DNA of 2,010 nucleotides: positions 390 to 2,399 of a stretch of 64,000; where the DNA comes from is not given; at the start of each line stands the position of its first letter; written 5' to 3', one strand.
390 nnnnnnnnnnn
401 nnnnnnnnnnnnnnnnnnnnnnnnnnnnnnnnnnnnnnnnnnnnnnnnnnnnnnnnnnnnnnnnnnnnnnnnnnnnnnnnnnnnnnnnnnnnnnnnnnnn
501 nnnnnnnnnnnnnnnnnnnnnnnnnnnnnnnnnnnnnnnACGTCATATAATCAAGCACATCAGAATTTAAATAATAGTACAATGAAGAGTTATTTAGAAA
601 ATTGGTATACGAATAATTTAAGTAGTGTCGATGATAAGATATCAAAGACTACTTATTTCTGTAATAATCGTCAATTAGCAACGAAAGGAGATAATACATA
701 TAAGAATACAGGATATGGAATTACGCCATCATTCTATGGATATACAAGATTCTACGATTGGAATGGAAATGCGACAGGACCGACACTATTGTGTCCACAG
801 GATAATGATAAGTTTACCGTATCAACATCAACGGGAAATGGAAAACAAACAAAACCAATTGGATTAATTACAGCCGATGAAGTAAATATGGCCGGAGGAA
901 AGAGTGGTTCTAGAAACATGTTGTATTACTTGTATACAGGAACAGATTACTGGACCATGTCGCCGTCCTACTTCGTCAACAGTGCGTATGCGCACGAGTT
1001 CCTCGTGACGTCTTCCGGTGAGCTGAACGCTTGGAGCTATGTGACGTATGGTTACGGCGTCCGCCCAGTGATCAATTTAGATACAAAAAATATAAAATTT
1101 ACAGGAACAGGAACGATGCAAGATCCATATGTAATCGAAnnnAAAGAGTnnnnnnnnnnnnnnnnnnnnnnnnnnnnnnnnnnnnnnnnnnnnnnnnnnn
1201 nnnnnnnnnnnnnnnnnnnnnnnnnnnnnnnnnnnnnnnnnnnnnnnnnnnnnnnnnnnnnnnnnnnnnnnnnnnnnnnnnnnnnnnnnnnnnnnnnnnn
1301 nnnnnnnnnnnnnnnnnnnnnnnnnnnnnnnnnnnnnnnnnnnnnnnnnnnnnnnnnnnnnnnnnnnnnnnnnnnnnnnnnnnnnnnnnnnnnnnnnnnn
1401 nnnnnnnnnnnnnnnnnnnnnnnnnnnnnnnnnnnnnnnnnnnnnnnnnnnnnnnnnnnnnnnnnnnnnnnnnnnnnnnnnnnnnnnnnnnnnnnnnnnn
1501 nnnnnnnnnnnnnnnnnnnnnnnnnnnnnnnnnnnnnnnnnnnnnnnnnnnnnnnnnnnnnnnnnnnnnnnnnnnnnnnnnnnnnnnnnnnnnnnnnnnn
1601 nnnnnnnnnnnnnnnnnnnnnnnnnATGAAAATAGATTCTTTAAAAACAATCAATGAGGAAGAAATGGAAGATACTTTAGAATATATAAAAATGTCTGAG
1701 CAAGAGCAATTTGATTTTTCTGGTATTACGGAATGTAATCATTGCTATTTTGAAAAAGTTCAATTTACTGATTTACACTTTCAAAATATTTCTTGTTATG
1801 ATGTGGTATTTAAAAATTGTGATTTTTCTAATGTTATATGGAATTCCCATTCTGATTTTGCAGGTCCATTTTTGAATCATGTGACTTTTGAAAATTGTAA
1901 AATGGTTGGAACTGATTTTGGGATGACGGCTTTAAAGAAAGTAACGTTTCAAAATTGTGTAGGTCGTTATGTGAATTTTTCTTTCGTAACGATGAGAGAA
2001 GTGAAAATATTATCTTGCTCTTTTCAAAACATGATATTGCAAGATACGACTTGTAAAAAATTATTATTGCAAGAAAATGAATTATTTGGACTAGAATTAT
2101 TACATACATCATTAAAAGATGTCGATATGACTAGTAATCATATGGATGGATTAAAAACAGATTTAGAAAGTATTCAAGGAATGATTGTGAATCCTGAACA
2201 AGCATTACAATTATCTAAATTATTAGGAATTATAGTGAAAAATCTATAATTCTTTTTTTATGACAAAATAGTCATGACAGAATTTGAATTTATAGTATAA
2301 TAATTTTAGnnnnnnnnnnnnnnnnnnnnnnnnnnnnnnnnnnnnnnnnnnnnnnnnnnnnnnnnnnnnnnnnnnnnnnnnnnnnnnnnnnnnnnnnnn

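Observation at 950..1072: Sharp GC-rich, adenine-poor patch at the 3' end of a lectin-like secreted-protein gene: candidate DGR variable region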

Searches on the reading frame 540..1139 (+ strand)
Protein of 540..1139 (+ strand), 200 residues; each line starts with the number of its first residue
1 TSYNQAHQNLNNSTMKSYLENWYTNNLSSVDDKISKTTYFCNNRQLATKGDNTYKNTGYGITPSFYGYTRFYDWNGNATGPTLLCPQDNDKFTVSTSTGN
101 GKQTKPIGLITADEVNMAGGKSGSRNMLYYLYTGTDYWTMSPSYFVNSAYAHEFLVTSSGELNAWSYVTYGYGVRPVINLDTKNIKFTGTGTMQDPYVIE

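Call 80: predict_structure(alignment_id=A3)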
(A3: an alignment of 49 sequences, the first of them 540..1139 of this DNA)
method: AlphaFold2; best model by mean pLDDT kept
length: 200 residues; sequences in the alignment: 49
mean_pLDDT: 89.9   pTM: 0.83
mean pLDDT of the five models: 89.9, 89.2, 88.4, 88.3, 87.9
residues with pLDDT >= 90: 129; 70-90: 69; 50-70: 2; < 50: 0
segments of 3 or more residues with pLDDT < 50: none
pLDDT, mean of each block of 10 residues (from residue 1): 89 93 95 94 86 87 84 75 90 94 96 92 87 93 86 94 93 94 89 87
secondary structure, 60 per line:
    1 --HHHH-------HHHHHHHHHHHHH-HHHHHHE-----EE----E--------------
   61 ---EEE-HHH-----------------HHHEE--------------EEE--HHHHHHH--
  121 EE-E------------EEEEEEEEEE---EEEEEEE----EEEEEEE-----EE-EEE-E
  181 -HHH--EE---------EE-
elements in order: H3-6 H14-26 H28-33 E64-66 E107-109 H112-118 E137-146 E150-156 E161-167 E176-178

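Call 82: fold_search(model_id=the predicted structure, library=pdb)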
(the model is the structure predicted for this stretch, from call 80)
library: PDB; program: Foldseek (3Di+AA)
matches with E <= 10: 27; with E <= 0.001: 0
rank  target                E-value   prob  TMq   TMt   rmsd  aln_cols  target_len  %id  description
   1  9qa6                  8.3e-03  0.84  0.29  0.09  13.3       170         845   17  Cryo-EM structure of Thomasclavelia ramosa IgA peptidase (IgAse) active site mutant (S32-N876) (released 2025-06-25)
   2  4j6l_F                2.4e+00  0.08  0.20  0.28   7.5       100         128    8  Crystal structure of calcium2+-free wild-type CD23 lectin domain (crystal form C) (released 2013-08-28)
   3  2h2r_B                2.8e+00  0.08  0.20  0.27   7.6       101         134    9  Crystal structure of the human CD23 Lectin domain, apo form (released 2006-06-20)
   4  4j6q                  3.4e+00  0.08  0.21  0.29   7.4       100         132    8  Crystal structure of calcium2+-free wild-type CD23 lectin domain (crystal form G) (released 2013-08-28)
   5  6d10_MODEL_1_A        3.6e+00  0.01  0.09  0.15  12.5        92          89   16  CS-rosetta determined structures of the C-terminal domain of AlgF from P. aeruginosa (released 2019-04-17)
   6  6y0m                  3.9e+00  0.07  0.20  0.28   7.6       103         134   10  Crystal structure of human CD23 lectin domain N225D, K229E, S252N, T251N mutant (released 2021-06-16)
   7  4ezm_L                4.1e+00  0.03  0.16  0.22  11.7        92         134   15  Crystal structure of the human IgE-Fc(epsilon)3-4 bound to its B cell receptor derCD23 (released 2012-07-18)
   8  2h2r_A                4.4e+00  0.06  0.20  0.27   7.5       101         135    9  Crystal structure of the human CD23 Lectin domain, apo form (released 2006-06-20)
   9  7wmk                  4.4e+00  0.01  0.11  0.05  17.6       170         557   11  PQQ-dependent alcohol dehydrogenase complexed with PQQ (released 2022-09-07)
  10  6y0l                  4.7e+00  0.06  0.19  0.27  10.0       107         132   12  Crystal structure of human CD23 lectin domain N225D, K229E, S252N, T251N, R253G, S254G mutant (released 2021-06-16)
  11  4hvt                  4.7e+00  0.02  0.08  0.03  11.6        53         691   11  Structure of a Post-proline cleaving enzyme from Rickettsia typhi (released 2012-11-28)
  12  6vht                  5.6e+00  0.01  0.06  0.04  18.9        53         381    9  Klebsiella oxytoca NpsA N-terminal subdomain in space group C2 (released 2020-06-24)
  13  4ki1_E                6.4e+00  0.04  0.17  0.25  10.4       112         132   10  Primitive triclinic crystal form of the human IgE-Fc(epsilon)3-4 bound to its B cell receptor derCD23 (released 2014-03-05)
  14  4ki1_H                6.4e+00  0.04  0.17  0.25  10.4       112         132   10  Primitive triclinic crystal form of the human IgE-Fc(epsilon)3-4 bound to its B cell receptor derCD23 (released 2014-03-05)
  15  4ki1_F                6.4e+00  0.02  0.15  0.21  12.6        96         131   11  Primitive triclinic crystal form of the human IgE-Fc(epsilon)3-4 bound to its B cell receptor derCD23 (released 2014-03-05)
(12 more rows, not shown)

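Call 84: fold_search(model_id=the predicted structure, library=viral)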
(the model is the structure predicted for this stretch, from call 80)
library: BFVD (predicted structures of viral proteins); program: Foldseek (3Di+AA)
matches with E <= 10: 59; with E <= 0.001: 0
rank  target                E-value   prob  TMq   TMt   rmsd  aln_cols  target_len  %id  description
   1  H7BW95                8.2e-02  0.51  0.33  0.16  11.4       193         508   20  (no name in the UniProt tables at hand)
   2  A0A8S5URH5            3.4e-01  0.66  0.26  0.17   8.8        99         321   14  Uncharacterized protein [Myoviridae sp. ctsIb3]
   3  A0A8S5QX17            8.1e-01  0.35  0.25  0.09   6.3        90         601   18  Concanavalin A-like lectin/glucanase superfamily protein [Siphoviridae sp. ctcuE16]
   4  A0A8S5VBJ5            8.1e-01  0.16  0.35  0.28   9.6       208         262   11  ATP-binding sugar transporter [Myoviridae sp. ctbEa13]
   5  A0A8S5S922            8.7e-01  0.23  0.23  0.07   5.5        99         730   19  Tail-collar fiber protein [Caudovirales sp. ctTVN2]
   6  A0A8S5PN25            1.2e+00  0.01  0.08  0.05  33.4       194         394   15  Uncharacterized protein [Podoviridae sp. ctnCN2]
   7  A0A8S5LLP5            1.3e+00  0.21  0.26  0.08  11.0       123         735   19  Interferon alpha/beta receptor 1, Interferon I interferon signaling complex [Siphoviridae sp. ctvok7]
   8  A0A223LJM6            1.4e+00  0.06  0.22  0.17   7.1       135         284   12  Putative virion structural protein [Erwinia phage vB_EamM_Joad]
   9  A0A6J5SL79            1.7e+00  0.06  0.26  0.29  15.4       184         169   13  DUF1566 domain-containing protein [uncultured Caudovirales phage]
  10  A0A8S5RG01            1.7e+00  0.03  0.19  0.12  18.5       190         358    8  Uncharacterized protein [virus sp. ct5rm7]
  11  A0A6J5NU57            1.9e+00  0.04  0.20  0.15  12.2       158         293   14  Uncharacterized protein [uncultured Caudovirales phage]
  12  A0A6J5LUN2            2.6e+00  0.06  0.08  0.03  18.0        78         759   19  Uncharacterized protein [uncultured Caudovirales phage]
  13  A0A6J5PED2            2.6e+00  0.00  0.08  0.04  34.0       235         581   14  Uncharacterized protein [uncultured Caudovirales phage]
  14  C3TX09                3.2e+00  0.03  0.12  0.05   8.1        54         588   17  Pagr [Euproctis pseudoconspersa nucleopolyhedrovirus]
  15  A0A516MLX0            3.2e+00  0.01  0.13  0.07  22.8       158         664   13  (no name in the UniProt tables at hand)
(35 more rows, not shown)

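Call 100: search_dna_similar(query=window:540-1139:+, collection=phages, mode=protein, max_rows=8)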
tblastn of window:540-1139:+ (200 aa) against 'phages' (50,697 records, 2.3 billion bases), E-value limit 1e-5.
No match.

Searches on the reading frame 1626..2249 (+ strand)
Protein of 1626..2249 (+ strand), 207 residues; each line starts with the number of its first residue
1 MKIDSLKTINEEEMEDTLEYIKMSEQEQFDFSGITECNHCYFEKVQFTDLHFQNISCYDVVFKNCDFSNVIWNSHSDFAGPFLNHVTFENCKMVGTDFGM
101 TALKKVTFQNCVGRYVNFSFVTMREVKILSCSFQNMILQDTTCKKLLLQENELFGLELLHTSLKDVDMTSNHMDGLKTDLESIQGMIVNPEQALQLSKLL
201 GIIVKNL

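Call 14: find_encoding_contigs(protein=window:1626-2249:+, flank=10000, max_places=6)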
Protein window:1626-2249:+ (207 aa): 6 contigs read that carry it; 4 places shown.
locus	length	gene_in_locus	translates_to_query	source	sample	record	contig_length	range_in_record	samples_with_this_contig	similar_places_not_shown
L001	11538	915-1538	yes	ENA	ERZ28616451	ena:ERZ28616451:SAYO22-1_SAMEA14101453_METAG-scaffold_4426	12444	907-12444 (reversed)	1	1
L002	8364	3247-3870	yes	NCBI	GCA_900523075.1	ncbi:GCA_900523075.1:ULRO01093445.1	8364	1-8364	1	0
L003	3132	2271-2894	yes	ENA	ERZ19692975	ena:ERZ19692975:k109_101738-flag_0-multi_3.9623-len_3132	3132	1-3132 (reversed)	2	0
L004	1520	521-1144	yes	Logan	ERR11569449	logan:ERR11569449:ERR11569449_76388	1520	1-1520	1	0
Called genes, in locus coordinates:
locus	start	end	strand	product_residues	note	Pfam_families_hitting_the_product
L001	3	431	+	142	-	?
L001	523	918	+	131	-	PF00581:Rhodanese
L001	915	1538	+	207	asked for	-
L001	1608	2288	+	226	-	PF00072:Response_reg, PF00486:Trans_reg_C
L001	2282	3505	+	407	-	PF00512:HisKA, PF02518:HATPase_c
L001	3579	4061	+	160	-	-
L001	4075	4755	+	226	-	PF02463:SMC_N (weak), PF00005:ABC_tran, PF13304:AAA_21 (faint)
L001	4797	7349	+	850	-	PF12704:MacB_PCD, PF02687:FtsX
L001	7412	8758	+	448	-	PF01522:Polysacc_deac_1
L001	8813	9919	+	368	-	PF03033:Glyco_transf_28, PF04101:Glyco_tran_28_C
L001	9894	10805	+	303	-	PF01565:FAD_binding_4, PF02873:MurB_C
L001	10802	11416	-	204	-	PF02588:YitT_membrane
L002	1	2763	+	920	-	?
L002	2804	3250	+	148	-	PF00581:Rhodanese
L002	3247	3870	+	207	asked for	-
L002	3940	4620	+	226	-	PF00072:Response_reg, PF00486:Trans_reg_C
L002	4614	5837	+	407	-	PF00512:HisKA, PF02518:HATPase_c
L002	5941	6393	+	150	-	-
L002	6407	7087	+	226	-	PF02463:SMC_N (weak), PF00005:ABC_tran, PF13304:AAA_21 (faint)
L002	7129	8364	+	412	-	?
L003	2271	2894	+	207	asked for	-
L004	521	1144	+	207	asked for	-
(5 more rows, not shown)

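Call 73: search_protein_families(library=pfam, proteins=[L002:1-2760:+], max_evalue=0.01)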
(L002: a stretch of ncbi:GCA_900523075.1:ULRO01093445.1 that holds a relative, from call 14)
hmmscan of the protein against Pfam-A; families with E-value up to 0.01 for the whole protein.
L002:1-2760:+ (920 aa): 2 families
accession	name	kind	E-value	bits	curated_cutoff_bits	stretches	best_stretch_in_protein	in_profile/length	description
PF00041.27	fn3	-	0.0014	19.2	25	1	161-194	47-79/84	Fibronectin type III domain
PF19077.6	Big_13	-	0.003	18.4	27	1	334-378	47-95/102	Bacterial Ig-like domain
